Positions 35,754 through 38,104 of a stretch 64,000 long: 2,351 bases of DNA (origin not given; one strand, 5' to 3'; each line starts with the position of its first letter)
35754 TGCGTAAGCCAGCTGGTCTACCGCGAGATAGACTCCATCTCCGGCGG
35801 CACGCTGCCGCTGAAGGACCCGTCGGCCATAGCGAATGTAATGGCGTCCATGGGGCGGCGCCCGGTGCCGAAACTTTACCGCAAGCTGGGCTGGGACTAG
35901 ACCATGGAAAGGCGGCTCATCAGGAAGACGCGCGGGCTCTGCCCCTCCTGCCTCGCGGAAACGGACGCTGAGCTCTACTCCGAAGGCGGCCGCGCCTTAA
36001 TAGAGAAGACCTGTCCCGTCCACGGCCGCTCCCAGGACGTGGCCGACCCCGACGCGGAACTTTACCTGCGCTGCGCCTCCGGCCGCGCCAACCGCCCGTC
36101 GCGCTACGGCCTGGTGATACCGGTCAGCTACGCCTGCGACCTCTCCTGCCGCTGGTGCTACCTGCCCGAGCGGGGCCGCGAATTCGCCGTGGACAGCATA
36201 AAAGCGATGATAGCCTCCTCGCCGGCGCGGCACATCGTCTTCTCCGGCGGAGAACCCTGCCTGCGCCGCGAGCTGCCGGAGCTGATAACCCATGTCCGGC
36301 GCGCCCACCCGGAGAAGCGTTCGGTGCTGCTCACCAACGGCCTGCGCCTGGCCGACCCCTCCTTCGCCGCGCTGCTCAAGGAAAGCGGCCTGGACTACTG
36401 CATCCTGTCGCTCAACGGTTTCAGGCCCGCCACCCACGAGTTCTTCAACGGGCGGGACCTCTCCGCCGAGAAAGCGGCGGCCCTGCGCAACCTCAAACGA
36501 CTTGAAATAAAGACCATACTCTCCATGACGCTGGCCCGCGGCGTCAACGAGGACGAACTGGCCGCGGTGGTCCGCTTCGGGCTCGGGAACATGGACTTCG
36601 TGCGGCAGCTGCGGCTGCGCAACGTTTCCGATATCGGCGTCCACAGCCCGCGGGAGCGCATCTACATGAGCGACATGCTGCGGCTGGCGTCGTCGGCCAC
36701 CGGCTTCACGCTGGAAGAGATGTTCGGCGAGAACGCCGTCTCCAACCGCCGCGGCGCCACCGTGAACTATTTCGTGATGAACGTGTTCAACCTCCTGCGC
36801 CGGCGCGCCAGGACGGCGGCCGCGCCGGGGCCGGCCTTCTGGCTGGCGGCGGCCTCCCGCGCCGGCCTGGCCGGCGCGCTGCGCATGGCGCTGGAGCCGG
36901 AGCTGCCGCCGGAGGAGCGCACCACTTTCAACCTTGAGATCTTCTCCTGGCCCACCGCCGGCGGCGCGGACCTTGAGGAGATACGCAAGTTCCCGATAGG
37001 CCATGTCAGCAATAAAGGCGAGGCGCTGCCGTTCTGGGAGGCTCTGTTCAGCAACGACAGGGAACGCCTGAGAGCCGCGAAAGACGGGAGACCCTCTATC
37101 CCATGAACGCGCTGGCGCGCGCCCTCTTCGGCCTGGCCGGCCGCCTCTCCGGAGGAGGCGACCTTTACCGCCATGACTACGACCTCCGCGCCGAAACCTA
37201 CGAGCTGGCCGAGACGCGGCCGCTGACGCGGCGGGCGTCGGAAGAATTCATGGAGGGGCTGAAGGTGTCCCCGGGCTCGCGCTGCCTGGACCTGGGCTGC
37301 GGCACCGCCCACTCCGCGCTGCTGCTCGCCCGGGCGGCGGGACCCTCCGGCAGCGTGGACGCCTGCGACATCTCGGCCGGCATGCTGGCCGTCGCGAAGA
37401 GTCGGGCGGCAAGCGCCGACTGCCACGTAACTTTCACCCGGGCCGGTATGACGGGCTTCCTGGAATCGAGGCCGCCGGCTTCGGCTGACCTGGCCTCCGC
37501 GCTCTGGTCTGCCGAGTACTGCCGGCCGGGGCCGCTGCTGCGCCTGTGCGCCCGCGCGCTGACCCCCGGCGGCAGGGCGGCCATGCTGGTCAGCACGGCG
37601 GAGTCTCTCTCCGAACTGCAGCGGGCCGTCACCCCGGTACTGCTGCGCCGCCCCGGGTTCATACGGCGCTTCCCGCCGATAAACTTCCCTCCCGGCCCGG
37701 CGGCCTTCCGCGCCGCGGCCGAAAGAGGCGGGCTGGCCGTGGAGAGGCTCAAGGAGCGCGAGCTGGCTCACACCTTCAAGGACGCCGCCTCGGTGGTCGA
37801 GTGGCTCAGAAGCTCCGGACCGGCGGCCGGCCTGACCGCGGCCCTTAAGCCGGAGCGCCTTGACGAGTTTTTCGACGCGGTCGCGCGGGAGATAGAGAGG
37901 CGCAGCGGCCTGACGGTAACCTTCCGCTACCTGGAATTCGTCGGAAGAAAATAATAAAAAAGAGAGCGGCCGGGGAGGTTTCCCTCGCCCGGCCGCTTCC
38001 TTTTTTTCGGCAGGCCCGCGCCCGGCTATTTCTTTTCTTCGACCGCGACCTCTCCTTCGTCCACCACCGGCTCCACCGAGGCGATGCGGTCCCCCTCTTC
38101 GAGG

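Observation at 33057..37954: Lipoprotein - UbiA prenyltransferase - two radical SAM enzymes - methyltransferase operon: candidate pathway for a modified isoprenoid lipid or quinone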

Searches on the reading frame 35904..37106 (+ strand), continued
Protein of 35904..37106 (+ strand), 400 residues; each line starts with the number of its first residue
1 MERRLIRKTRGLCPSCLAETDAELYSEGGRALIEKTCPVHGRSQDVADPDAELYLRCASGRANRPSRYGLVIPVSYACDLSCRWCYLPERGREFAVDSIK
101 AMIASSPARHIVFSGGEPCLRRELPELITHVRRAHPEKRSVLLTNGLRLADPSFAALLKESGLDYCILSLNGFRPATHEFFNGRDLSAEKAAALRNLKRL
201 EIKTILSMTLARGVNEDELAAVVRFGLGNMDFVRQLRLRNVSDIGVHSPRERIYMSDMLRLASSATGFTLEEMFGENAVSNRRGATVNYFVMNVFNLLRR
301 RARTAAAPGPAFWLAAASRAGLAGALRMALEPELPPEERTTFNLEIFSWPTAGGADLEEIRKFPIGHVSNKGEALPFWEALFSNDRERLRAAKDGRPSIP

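Call 37: search_protein_families(library=pfam, proteins=[L002:7561-7989:+, L003:7610-8005:+, L001:7675-7869:+, L001:9930-11066:+, L002:3231-4382:+, L012:9932-11188:+, L012:11245-14004:+], max_evalue=0.05)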
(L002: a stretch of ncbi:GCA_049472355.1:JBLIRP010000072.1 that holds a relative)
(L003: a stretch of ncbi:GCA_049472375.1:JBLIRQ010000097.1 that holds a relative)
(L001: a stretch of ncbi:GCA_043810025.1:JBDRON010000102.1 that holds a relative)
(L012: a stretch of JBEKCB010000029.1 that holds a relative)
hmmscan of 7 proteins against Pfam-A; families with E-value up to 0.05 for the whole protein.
L002:7561-7989:+ (143 aa): 0 families

L003:7610-8005:+ (132 aa): 0 families

L001:7675-7869:+ (65 aa): 0 families

L001:9930-11066:+ (379 aa): 4 families
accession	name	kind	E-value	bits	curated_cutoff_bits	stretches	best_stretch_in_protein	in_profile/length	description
PF04055.27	Radical_SAM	-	1.4e-19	71.3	29.5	1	63-215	3-165/166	Radical SAM superfamily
PF13186.11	SPASM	-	8.6e-09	36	21.5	1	274-334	1-66/67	Iron-sulfur cluster-binding domain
PF13353.11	Fer4_12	-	4.6e-06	27.4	22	1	66-154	14-110/137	4Fe-4S single cluster domain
PF05209.18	MinC_N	-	0.034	14.7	27.3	0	197-251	9-63/71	Septum formation inhibitor MinC, N-terminal domain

L002:3231-4382:+ (384 aa): 3 families
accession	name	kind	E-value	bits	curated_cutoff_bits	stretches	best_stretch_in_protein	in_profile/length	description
PF04055.27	Radical_SAM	-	8.1e-22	78.6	29.5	1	63-215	3-165/166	Radical SAM superfamily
PF13186.11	SPASM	-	1.6e-06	28.7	21.5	1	275-335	1-66/67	Iron-sulfur cluster-binding domain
PF13353.11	Fer4_12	-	0.011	16.5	22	1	65-138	13-93/137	4Fe-4S single cluster domain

L012:9932-11188:+ (419 aa): 2 families
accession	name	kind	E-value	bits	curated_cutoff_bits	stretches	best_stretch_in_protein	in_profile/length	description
PF04055.27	Radical_SAM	-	5.3e-22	79.2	29.5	1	95-248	1-166/166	Radical SAM superfamily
PF23545.1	Zn_ribbon_HMPTM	-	6.3e-15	54.9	27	1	31-70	4-43/45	HMPTM N-terminal zinc ribbon domain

L012:11245-14004:+ (920 aa): 21 families
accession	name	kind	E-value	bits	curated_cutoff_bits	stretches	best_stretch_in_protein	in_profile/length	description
PF01663.27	Phosphodiest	-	1.7e-24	87.5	23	1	9-292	1-222/342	Type I phosphodiesterase / nucleotide pyrophosphatase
PF14559.12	TPR_19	-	1.1e-20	74.1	25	4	441-501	5-65/68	Tetratricopeptide repeat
PF07719.23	TPR_2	-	1.3e-16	59.7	27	2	531-561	3-33/34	Tetratricopeptide repeat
PF13432.12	TPR_16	-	3.5e-16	59.7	32.7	3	535-589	3-56/65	Tetratricopeptide repeat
PF13428.12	TPR_14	-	7.2e-14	51.4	23.5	2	530-571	2-43/44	Tetratricopeptide repeat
PF23914.1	TPR_CcmH_CycH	-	2.8e-12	47.2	42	1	534-585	55-106/158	Cytochrome c-type biogenesis protein H TPR domain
PF00515.34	TPR_1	-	3.5e-12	46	27.8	1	532-561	4-33/34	Tetratricopeptide repeat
PF12895.13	ANAPC3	-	5.2e-12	46.3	27.2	3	442-520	4-81/82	Anaphase-promoting complex, cyclosome, subunit 3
PF13181.12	TPR_8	-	2.7e-11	43.1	25.7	1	535-561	7-33/34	Tetratricopeptide repeat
PF13469.12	Sulfotransfer_3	-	4.7e-10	40.5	27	2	810-892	126-214/216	Sulfotransferase family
PF13424.12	TPR_12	-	4.1e-09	36.9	30.1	1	531-590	5-72/77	Tetratricopeptide repeat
PF13414.12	TPR_11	-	2.8e-07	30.6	26.8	1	536-568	1-33/42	TPR repeat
PF13431.12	TPR_17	-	2.9e-07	30.7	24.4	0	551-576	1-26/34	Tetratricopeptide repeat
PF13174.12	TPR_6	-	3.3e-07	31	26.3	1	531-561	2-32/33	Tetratricopeptide repeat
PF13371.12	TPR_9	-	8.1e-07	29.4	35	1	603-640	35-72/73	Tetratricopeptide repeat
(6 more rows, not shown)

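Call 51: predict_structure(alignment_id=A1)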
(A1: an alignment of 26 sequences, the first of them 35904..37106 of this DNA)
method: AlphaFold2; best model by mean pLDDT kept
length: 400 residues; sequences in the alignment: 26
mean_pLDDT: 89.9   pTM: 0.90
mean pLDDT of the five models: 89.9, 88.8, 88.1, 87.5, 87.1
residues with pLDDT >= 90: 275; 70-90: 96; 50-70: 23; < 50: 6
segments of 3 or more residues with pLDDT < 50: 397-400
pLDDT, mean of each block of 10 residues (from residue 1): 90 93 96 95 95 92 81 92 78 91 96 95 98 97 97 99 97 95 94 98 96 95 94 93 63 94 97 92 87 90 87 88 79 61 90 92 92 93 87 57
secondary structure, 60 per line:
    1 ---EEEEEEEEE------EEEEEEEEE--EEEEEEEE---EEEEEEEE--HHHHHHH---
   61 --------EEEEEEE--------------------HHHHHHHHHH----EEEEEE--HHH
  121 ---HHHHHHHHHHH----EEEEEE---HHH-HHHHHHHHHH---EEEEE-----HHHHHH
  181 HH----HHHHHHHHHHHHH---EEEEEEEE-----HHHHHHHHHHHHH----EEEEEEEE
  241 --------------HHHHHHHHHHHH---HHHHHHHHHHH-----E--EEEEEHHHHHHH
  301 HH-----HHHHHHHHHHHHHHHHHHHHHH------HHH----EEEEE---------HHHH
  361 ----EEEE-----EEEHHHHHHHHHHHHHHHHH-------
elements in order: E4-12 E19-27 E30-37 E41-48 H51-57 E69-75 H96-105 E110-115 H124-134 E139-144 H152-161 E165-169 H175-182 H187-199 E203-210 H216-228 E233-240 H255-266 H270-280 E289-293 H294-302 H308-329 E343-347 H357-360 E365-368 E374-376 H377-393

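Call 54: fold_search(model_id=the predicted structure, library=pdb)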
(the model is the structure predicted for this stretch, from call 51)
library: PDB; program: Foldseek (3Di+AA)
matches with E <= 10: 1498; with E <= 0.001: 138
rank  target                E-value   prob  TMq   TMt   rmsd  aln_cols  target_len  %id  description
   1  7tol                  1.1e-28  1.00  0.75  0.61   6.7       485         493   22  X-ray crystal structure of glycerol dibiphytanyl glycerol tetraether - macrocyclic archaeol synthase (GDGT-MAS) from Met (released 2022-08-31)
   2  7tom                  2.7e-28  1.00  0.76  0.62   6.5       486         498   21  X-ray crystal structure of glycerol dibiphytanyl glycerol tetraether - macrocyclic archaeol synthase (GDGT-MAS) from Met (released 2022-08-31)
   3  2fb2_A                6.1e-11  1.00  0.46  0.55   9.2       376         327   13  Structure of the MoaA Arg17/266/268/Ala triple mutant (released 2006-05-09)
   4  2fb2_B                7.8e-11  1.00  0.45  0.54   9.7       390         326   13  Structure of the MoaA Arg17/266/268/Ala triple mutant (released 2006-05-09)
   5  1tv7_A                2.9e-10  1.00  0.46  0.55   8.7       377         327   13  Structure of the S-adenosylmethionine dependent Enzyme MoaA (released 2004-08-31)
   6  1tv7_B                3.5e-10  1.00  0.46  0.55   9.2       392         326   13  Structure of the S-adenosylmethionine dependent Enzyme MoaA (released 2004-08-31)
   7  7vob                  9.5e-10  1.00  0.41  0.49   3.8       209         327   23  The crystal structure of a Radical SAM Enzyme BlsE involved in the Biosynthesis of Blasticidin S (released 2022-05-04)
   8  5v1t_A                9.5e-10  1.00  0.44  0.41   6.2       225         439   17  Crystal structure of Streptococcus suis SuiB bound to precursor peptide SuiA (released 2017-08-30)
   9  5v1q_A                1.4e-09  1.00  0.45  0.42   6.5       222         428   17  Crystal structure of Streptococcus suis SuiB (released 2017-08-30)
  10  7bi7_B                3.3e-09  1.00  0.43  0.61   5.3       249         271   16  An Unexpected P-Cluster like Intermediate En Route to the Nitrogenase FeMo-co (released 2021-03-10)
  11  7jmb_A                3.3e-09  1.00  0.41  0.61   5.3       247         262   16  Crystal structure of Nitrogenase iron-molybdenum cofactor biosynthesis enzyme NifB from Methanothermobacter thermautot (released 2020-10-28)
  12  6efn                  6.0e-09  1.00  0.43  0.45   9.4       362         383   18  Structure of a RiPP maturase, SkfB (released 2018-10-24)
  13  7bi7_A                6.8e-09  1.00  0.43  0.60   3.4       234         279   17  An Unexpected P-Cluster like Intermediate En Route to the Nitrogenase FeMo-co (released 2021-03-10)
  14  6q2p_B                8.6e-09  1.00  0.43  0.57   4.9       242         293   12  Crystal structure of mouse viperin bound to cytidine triphosphate and S-adenosylhomocysteine (released 2020-01-22)
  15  7n7h                  9.7e-09  1.00  0.43  0.58   4.4       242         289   13  X-ray crystal structure of Viperin-like enzyme from Nematostella vectensis (released 2021-07-07)
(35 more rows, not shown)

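Call 61: search_protein_families(library=ncbifam, proteins=[L001:9930-11066:+, L002:3231-4382:+, L002:7561-7989:+, L003:7610-8005:+, L012:9932-11188:+], max_evalue=0.00001)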
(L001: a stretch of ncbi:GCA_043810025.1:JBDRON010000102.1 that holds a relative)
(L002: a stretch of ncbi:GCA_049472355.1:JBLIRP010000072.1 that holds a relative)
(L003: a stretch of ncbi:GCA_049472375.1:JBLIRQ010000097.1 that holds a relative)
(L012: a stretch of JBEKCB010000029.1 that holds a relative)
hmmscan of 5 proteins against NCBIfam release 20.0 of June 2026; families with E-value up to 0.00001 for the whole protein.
L001:9930-11066:+ (379 aa): 60 families (the best 25 are shown)
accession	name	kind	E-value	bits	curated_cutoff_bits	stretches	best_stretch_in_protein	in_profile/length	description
TIGR04055.1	rSAM_NirJ2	equivalog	1.3e-32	113.6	500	2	59-218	2-163/326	putative heme d1 biosynthesis radical SAM protein NirJ2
TIGR04545.1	rSAM_ahbD_hemeb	equivalog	2.3e-31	109.5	500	2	59-218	2-164/339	heme b synthase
TIGR04303.1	GeoRSP_rSAM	equivalog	1.3e-29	103.8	400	1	56-347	4-309/325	GeoRSP system radical SAM/SPASM protein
NF050035.1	rSAM_WgK_link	exception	3.1e-28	98.8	650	1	55-214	7-169/367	radical SAM/SPASM peptide maturase WgkB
TIGR04250.1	SCM_rSAM_ScmE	equivalog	7e-25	87.7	400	1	56-222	2-171/358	SynChlorMet cassette radical SAM/SPASM protein ScmE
TIGR04051.1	rSAM_NirJ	equivalog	2e-24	86.2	515.45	1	58-218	3-165/354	heme d1 biosynthesis radical SAM protein NirJ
TIGR04546.1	rSAM_ahbC_deAc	equivalog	6.4e-24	84.5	650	1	58-229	40-213/390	12,18-didecarboxysiroheme deacetylase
TIGR04347.1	pseudo_SAM_Halo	equivalog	1.6e-23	83.6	525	1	58-218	39-201/390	TIGR04347 family pseudo-SAM/SPASM protein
TIGR04054.1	rSAM_NirJ1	equivalog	2.3e-23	82.5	650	1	55-228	34-209/387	putative heme d1 biosynthesis radical SAM protein NirJ1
NF045574.1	sacti_mat_StsB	exception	6.2e-23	81.4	625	1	63-348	102-399/466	StsB family radical SAM/SPASM domain sactipeptide maturase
TIGR04053.2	TIGR04053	equivalog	7.8e-23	81.3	395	1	56-264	7-222/366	TIGR04053 family radical SAM/SPASM domain-containing protein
TIGR02109.1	PQQ_syn_pqqE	equivalog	5.2e-22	78.3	381.35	1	55-347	5-315/358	pyrroloquinoline quinone biosynthesis protein PqqE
TIGR02668.1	moaA_archaeal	equivalog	4.5e-21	75.1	325.25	1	59-252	12-210/303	GTP 3',8-cyclase MoaA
TIGR04133.1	rSAM_w_lipo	hypoth_equivalog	1.9e-20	73.1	425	2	62-216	29-189/350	TIGR04133 family radical SAM/SPASM protein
TIGR04340.1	rSAM_ACGX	hypoth_equivalog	1.5e-19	70.4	400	2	59-251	5-204/341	radical SAM/SPASM domain protein, ACGX system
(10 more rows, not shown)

L002:3231-4382:+ (384 aa): 46 families (the best 25 are shown)
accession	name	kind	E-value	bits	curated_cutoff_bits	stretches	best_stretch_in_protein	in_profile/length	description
TIGR04545.1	rSAM_ahbD_hemeb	equivalog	1e-31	110.6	500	1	59-218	2-164/339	heme b synthase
TIGR04055.1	rSAM_NirJ2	equivalog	2.2e-31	109.6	500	1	59-217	2-162/326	putative heme d1 biosynthesis radical SAM protein NirJ2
TIGR04347.1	pseudo_SAM_Halo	equivalog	2.9e-26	92.7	525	1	58-220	39-204/390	TIGR04347 family pseudo-SAM/SPASM protein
TIGR04053.2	TIGR04053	equivalog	4.1e-25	88.8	395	1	56-228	7-186/366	TIGR04053 family radical SAM/SPASM domain-containing protein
TIGR04303.1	GeoRSP_rSAM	equivalog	6.9e-25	88.3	400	1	56-218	4-166/325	GeoRSP system radical SAM/SPASM protein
TIGR04054.1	rSAM_NirJ1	equivalog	2.5e-24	85.6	650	1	54-253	33-233/387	putative heme d1 biosynthesis radical SAM protein NirJ1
TIGR04250.1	SCM_rSAM_ScmE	equivalog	3.8e-24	85.2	400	2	56-222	2-171/358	SynChlorMet cassette radical SAM/SPASM protein ScmE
NF050035.1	rSAM_WgK_link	exception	1.3e-23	83.6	650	1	55-213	7-168/367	radical SAM/SPASM peptide maturase WgkB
TIGR02109.1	PQQ_syn_pqqE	equivalog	2.3e-23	82.7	381.35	2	55-216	5-169/358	pyrroloquinoline quinone biosynthesis protein PqqE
TIGR04546.1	rSAM_ahbC_deAc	equivalog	4.2e-22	78.5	650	1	58-249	40-232/390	12,18-didecarboxysiroheme deacetylase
NF045574.1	sacti_mat_StsB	exception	3.2e-21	75.7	625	1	62-349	101-399/466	StsB family radical SAM/SPASM domain sactipeptide maturase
TIGR04051.1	rSAM_NirJ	equivalog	1.3e-20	73.7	515.45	1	58-218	3-165/354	heme d1 biosynthesis radical SAM protein NirJ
TIGR04251.1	SCM_rSAM_ScmF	equivalog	7.7e-20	71.6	400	1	61-230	8-182/353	SynChlorMet cassette radical SAM/SPASM protein ScmF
TIGR02668.1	moaA_archaeal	equivalog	9.1e-18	64.3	325.25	1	59-217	12-174/303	GTP 3',8-cyclase MoaA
NF047865.1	rSAM_PapB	equivalog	3.8e-17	62.5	340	1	60-357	6-328/330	PapB family radical SAM/SPASM ranthipeptide maturase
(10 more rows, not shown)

L002:7561-7989:+ (143 aa): 0 families

L003:7610-8005:+ (132 aa): 0 families

L012:9932-11188:+ (419 aa): 28 families (the best 25 are shown)
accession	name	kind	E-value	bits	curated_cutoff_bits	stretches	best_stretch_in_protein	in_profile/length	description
NF045646.2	rSAM_Se_TrsS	equivalog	2.3e-46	158.3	490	2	91-275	86-278/441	radical SAM (seleno)protein TrsS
NF045702.1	rSAM_GDGT_ether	equivalog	2.7e-33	115.3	450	2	94-251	89-256/486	tetraether lipid synthase Tes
TIGR02666.1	moaA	equivalog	2.3e-21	76.1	284.05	1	88-255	7-187/336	GTP 3',8-cyclase MoaA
NF001199.0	PRK00164.2-1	equivalog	3.3e-21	75.7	231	1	88-255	9-182/308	GTP 3',8-cyclase MoaA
TIGR02668.1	moaA_archaeal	equivalog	3.1e-20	72.4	325.25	1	91-256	10-182/303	GTP 3',8-cyclase MoaA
TIGR04347.1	pseudo_SAM_Halo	equivalog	6.8e-16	58.5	525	1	93-250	40-201/390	TIGR04347 family pseudo-SAM/SPASM protein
TIGR04546.1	rSAM_ahbC_deAc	equivalog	3.7e-15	55.6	650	1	93-250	41-202/390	12,18-didecarboxysiroheme deacetylase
TIGR04054.1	rSAM_NirJ1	equivalog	3.2e-13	49.1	650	1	90-199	35-149/387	putative heme d1 biosynthesis radical SAM protein NirJ1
TIGR02109.1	PQQ_syn_pqqE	equivalog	3.3e-13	49.3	381.35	1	89-250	5-171/358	pyrroloquinoline quinone biosynthesis protein PqqE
TIGR04545.1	rSAM_ahbD_hemeb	equivalog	9.8e-13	48.2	500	1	97-246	6-160/339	heme b synthase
TIGR03962.1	mycofact_rSAM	equivalog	4e-12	46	265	1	92-262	13-187/339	mycofactocin radical SAM maturase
TIGR04317.1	W_rSAM_matur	equivalog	1.3e-11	44.3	380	1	93-224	6-141/349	tungsten cofactor oxidoreductase radical SAM maturase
TIGR04051.1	rSAM_NirJ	equivalog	2.1e-11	43.4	515.45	1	96-260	7-178/354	heme d1 biosynthesis radical SAM protein NirJ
NF045574.1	sacti_mat_StsB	exception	3.5e-11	42.6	625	1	96-272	101-278/466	StsB family radical SAM/SPASM domain sactipeptide maturase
TIGR04055.1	rSAM_NirJ2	equivalog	9.7e-11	41.8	500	1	98-246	7-159/326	putative heme d1 biosynthesis radical SAM protein NirJ2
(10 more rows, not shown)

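Call 106: search_protein_families(library=pfam, proteins=[L002:7561-7989:+], max_evalue=0.1)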
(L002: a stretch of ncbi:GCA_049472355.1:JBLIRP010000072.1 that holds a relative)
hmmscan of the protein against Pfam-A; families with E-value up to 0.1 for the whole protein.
L002:7561-7989:+ (143 aa): 0 families

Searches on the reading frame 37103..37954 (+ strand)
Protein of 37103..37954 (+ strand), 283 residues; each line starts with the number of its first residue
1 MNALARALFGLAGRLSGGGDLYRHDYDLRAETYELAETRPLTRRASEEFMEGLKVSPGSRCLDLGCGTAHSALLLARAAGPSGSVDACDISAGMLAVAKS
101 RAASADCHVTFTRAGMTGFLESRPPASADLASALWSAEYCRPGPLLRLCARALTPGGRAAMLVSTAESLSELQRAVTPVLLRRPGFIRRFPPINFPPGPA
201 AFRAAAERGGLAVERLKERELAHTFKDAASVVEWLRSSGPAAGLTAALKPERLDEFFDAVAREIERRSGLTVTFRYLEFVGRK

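Call 3: search_protein_families(library=pfam, proteins=[window:37103-37954:+], max_evalue=0.01)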
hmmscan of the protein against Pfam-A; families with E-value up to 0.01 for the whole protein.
window:37103-37954:+ (283 aa): 8 families
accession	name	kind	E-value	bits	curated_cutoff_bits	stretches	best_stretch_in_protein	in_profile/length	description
PF13649.12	Methyltransf_25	-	4.8e-14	53.3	27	1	62-157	2-97/97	Methyltransferase domain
PF08241.18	Methyltransf_11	-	4.5e-11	43.7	21.2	1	62-160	1-94/95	Methyltransferase domain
PF13847.12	Methyltransf_31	-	1.5e-10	41.4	27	1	57-172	3-118/145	Methyltransferase domain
PF08242.18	Methyltransf_12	-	1.8e-08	35.4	30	1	62-158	1-97/98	Methyltransferase domain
PF01209.24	Ubie_methyltran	-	6.3e-08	32.7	20.1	1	52-110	42-101/233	ubiE/COQ5 methyltransferase family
PF13489.12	Methyltransf_23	-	0.00021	21.5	27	1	56-176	21-129/164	Methyltransferase domain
PF05175.20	MTS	-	0.0014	18.7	23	1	45-111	19-85/170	Methyltransferase small domain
PF01135.25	PCMT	-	0.0021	18.3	20.3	1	49-119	65-137/210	Protein-L-isoaspartate(D-aspartate) O-methyltransferase (PCMT)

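Call 4: search_protein_families(library=ncbifam, proteins=[window:37103-37954:+], max_evalue=0.01)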
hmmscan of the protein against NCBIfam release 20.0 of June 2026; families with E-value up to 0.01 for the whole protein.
window:37103-37954:+ (283 aa): 30 families (the best 25 are shown)
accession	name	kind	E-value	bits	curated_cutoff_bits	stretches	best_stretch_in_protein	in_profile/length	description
NF043040.1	corrin_prot_MT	hypoth_equivalog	1.3e-11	44.3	180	1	44-158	29-144/216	corrinoid protein-associated methyltransferase CpaM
TIGR02072.1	BioC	equivalog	5.7e-11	42.7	184.95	1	44-282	18-243/244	malonyl-ACP O-methyltransferase BioC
NF001243.0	PRK00216.1-4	equivalog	1.3e-09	37.7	235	1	47-107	37-97/237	demethylmenaquinone methyltransferase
TIGR02752.1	MenG_heptapren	equivalog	2.2e-09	37.2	419.85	1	47-108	35-96/231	demethylmenaquinone methyltransferase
NF001244.0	PRK00216.1-5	equivalog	3e-09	36.5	216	1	48-115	39-108/236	bifunctional demethylmenaquinone methyltransferase/2-methoxy-6-polyprenyl-1,4-benzoquinol methylase UbiE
TIGR01934.1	MenG_MenH_UbiE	subfamily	2.4e-08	33.6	158.35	1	47-115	29-96/223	ubiquinone/menaquinone biosynthesis methyltransferase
NF001241.0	PRK00216.1-2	equivalog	4.8e-08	32.9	327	1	26-103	24-94/231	demethylmenaquinone methyltransferase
NF041537.1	ArsM_AhpD_UU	exception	1.9e-07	30.2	510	1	54-158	73-177/345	arsenite methyltransferase/AhpD domain selenoprotein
NF047649.1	MTase_UXPK_star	exception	2.5e-07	30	460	1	54-112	74-133/283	methyltransferase/UXPK-star double selenoprotein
NF052510.1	methyltran_MpqE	exception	3.7e-07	29.8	335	1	51-108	40-97/234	methyl-plastoquinone biosynthesis methyltransferase MpqE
NF007610.0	PRK10258.1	equivalog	1.4e-06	27.9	342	1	37-179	22-156/251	malonyl-ACP O-methyltransferase BioC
NF008823.0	PRK11873.1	subfamily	1.5e-06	27.9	263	1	54-108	74-128/272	arsenite methyltransferase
NF002463.0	PRK01683.1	equivalog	5.6e-06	26.1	297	1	44-119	18-88/258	trans-aconitate 2-methyltransferase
NF010703.0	PRK14103.1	equivalog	1.3e-05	24.7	320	1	44-261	16-225/256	trans-aconitate 2-methyltransferase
NF041536.1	ArsM_DUF2284_UU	exception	1.3e-05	23.8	575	1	54-107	73-126/459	arsenite methyltransferase/DUF2284 domain selenoprotein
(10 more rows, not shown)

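Call 60: search_solved_structures(query=window:37103-37951:+, max_evalue=0.001)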
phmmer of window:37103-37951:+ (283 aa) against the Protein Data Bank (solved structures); distinct sequences matched with E-value up to 0.001: 8.
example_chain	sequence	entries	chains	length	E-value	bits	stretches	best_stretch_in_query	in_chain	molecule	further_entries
5wp4_A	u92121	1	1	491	1.8e-06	31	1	45-159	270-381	Phosphoethanolamine N-methyltransferase 1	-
3bus_A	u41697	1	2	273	8.8e-06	28.8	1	41-161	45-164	Methyltransferase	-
5wp5_A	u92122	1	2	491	1.6e-05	27.9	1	46-160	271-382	Phosphomethylethanolamine N-methyltransferase 2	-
3d2l_A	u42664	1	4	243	3.7e-05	26.7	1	54-162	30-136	SAM-dependent methyltransferase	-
8zc8_A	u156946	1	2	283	7e-05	25.8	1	16-161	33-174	MitM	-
21zq_A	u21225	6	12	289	7e-05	25.8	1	16-161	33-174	MitM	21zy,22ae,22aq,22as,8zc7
5bp7_A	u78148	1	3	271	0.0001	25.3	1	40-158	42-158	SAM-dependent methyltransferase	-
5gm1_A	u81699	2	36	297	0.00028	23.8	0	44-176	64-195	O-methylransferase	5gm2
